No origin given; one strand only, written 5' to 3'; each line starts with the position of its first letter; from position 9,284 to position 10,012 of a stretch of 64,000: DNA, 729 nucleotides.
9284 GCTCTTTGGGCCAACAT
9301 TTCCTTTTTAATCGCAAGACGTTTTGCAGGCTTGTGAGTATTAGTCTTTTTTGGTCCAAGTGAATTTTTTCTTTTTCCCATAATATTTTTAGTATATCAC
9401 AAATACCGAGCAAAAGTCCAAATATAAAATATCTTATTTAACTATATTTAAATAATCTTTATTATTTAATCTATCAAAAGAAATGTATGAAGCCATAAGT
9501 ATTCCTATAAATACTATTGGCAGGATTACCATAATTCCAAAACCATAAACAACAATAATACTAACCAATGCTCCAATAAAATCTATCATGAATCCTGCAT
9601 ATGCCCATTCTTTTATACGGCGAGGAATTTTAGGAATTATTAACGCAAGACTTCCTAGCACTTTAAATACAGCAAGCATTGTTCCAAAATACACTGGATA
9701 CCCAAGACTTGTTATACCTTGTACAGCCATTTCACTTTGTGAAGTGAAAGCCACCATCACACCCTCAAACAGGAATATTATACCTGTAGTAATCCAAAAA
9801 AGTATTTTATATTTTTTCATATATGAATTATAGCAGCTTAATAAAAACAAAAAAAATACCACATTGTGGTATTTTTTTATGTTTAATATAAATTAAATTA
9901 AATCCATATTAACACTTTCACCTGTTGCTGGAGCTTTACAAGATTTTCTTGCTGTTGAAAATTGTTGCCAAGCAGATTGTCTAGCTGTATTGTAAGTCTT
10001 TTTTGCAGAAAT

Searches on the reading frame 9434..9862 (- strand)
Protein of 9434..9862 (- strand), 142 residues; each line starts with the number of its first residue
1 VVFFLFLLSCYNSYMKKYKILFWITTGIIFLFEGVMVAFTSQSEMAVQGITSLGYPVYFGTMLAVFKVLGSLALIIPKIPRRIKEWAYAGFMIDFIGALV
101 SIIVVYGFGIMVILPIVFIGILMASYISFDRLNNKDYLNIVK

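Call 3: search_protein_families(library=pfam, proteins=[window:9434-9862:-], max_evalue=0.01)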
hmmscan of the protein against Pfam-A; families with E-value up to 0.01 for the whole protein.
window:9434-9862:- (142 aa): 3 families
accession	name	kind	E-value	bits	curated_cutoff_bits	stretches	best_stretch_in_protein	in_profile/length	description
PF13564.11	DoxX_2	-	1.9e-14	54.1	26.3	1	28-124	8-102/103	DoxX-like family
PF14074.11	DUF4257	-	0.00098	19.7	27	1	78-124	25-72/81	Protein of unknown function (DUF4257)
PF24220.1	DUF7439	-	0.0075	16.7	27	0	71-107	11-45/75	Family of unknown function (DUF7439)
